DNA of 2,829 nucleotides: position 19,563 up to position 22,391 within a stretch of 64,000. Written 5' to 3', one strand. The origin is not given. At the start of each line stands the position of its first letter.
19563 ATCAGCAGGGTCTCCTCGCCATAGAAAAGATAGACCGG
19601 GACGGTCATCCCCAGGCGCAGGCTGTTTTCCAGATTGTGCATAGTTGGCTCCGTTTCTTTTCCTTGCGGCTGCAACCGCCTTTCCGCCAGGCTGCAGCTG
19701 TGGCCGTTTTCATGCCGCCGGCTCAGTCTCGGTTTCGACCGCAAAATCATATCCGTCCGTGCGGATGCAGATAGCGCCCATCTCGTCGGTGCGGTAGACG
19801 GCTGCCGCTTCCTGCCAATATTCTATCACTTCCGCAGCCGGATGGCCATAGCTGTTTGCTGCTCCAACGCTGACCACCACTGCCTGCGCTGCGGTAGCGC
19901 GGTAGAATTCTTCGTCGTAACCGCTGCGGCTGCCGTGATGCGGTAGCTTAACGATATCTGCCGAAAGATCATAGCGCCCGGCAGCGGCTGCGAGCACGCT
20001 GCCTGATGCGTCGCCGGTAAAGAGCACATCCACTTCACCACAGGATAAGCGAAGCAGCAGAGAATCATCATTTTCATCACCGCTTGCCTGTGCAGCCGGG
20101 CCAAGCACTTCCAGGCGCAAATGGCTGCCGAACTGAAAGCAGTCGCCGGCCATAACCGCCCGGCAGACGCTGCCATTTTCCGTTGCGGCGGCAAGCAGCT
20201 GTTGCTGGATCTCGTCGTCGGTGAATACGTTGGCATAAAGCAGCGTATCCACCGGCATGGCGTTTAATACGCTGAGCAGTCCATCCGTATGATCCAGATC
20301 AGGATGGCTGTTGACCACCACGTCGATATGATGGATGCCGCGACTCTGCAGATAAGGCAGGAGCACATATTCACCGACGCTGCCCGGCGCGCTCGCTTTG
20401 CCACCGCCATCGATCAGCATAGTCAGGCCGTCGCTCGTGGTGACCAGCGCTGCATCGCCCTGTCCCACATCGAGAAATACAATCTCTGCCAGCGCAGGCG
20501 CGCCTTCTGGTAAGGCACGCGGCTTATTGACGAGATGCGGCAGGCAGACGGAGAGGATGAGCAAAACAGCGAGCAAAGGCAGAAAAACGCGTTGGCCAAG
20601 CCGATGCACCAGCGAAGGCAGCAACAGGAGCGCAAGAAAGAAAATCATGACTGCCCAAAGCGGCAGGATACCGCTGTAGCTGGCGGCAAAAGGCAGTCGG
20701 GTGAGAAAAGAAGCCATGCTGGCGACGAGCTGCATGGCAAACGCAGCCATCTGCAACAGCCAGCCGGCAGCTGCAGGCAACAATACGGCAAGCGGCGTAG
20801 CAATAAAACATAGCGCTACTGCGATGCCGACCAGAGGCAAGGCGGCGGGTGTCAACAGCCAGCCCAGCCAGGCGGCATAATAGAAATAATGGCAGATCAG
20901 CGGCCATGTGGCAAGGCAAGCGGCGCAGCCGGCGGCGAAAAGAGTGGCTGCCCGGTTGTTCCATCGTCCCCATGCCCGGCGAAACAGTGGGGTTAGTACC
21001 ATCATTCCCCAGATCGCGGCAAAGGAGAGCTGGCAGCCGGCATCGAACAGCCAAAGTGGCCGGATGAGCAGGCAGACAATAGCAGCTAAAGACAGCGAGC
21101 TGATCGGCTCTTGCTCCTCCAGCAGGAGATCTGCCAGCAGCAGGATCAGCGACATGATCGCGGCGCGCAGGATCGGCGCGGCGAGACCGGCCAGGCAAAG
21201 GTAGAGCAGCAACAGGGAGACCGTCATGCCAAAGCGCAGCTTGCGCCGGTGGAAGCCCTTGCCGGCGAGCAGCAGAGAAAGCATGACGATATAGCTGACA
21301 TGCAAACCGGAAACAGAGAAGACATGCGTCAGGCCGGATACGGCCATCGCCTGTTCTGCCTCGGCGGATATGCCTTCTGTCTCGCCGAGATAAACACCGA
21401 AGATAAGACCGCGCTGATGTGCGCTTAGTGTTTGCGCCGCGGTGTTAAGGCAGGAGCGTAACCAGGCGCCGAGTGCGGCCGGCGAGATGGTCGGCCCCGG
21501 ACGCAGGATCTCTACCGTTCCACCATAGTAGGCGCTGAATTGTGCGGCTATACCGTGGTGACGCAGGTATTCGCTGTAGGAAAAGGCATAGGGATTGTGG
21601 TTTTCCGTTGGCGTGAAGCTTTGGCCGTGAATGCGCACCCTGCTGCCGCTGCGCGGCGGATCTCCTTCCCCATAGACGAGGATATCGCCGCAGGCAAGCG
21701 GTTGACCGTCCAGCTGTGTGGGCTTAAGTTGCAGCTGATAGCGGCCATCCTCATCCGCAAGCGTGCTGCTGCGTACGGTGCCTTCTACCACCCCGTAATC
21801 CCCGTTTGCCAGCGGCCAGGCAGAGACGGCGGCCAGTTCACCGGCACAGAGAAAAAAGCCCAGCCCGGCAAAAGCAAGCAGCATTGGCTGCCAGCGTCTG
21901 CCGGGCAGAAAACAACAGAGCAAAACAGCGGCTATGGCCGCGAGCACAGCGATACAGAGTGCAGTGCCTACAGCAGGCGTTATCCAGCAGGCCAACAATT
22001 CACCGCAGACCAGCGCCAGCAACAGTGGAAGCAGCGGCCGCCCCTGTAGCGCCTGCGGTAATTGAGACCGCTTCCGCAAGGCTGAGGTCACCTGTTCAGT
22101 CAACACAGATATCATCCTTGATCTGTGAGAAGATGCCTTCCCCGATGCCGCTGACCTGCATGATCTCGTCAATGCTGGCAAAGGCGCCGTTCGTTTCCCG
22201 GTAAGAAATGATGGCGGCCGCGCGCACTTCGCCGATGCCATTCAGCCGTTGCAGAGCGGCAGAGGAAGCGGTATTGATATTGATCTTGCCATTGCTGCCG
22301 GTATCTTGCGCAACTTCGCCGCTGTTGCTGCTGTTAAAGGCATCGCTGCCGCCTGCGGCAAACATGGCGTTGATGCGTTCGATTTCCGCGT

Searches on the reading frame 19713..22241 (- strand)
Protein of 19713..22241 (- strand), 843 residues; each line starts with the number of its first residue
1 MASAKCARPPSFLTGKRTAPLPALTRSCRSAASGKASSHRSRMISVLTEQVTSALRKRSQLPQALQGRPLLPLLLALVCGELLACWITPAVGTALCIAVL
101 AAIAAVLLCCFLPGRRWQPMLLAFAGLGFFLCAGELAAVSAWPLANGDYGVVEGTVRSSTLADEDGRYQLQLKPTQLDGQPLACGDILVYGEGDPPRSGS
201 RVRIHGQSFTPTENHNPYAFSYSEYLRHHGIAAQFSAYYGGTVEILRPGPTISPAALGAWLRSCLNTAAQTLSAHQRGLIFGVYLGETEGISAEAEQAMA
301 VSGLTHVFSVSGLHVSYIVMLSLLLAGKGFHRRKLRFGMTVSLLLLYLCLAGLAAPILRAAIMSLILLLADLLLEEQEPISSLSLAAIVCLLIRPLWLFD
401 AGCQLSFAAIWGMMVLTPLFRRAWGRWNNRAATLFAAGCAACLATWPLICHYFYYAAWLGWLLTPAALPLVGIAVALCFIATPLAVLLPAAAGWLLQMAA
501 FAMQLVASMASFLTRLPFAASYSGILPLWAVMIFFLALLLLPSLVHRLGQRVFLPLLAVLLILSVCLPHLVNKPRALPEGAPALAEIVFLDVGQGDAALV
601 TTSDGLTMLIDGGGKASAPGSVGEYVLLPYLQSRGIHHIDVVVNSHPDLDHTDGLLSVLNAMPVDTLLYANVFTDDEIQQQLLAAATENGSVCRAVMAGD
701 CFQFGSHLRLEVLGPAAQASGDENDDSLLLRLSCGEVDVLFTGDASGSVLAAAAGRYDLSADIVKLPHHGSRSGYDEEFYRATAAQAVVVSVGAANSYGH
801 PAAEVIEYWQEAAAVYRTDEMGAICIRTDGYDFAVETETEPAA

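Call 74: search_protein_families(library=pfam, proteins=[window:19713-22241:-], max_evalue=0.00001)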
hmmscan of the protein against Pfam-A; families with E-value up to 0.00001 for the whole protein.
window:19713-22241:- (843 aa): 3 families
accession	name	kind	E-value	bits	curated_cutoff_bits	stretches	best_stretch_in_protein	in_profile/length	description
PF03772.21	Competence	-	1.7e-51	175.6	23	1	284-544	2-266/270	Competence protein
PF13567.11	DUF4131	-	1.2e-18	67.8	31.6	1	94-238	6-160/165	Domain of unknown function (DUF4131)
PF00753.33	Lactamase_B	-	2e-08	34.8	22.7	0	591-664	2-69/196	Metallo-beta-lactamase superfamily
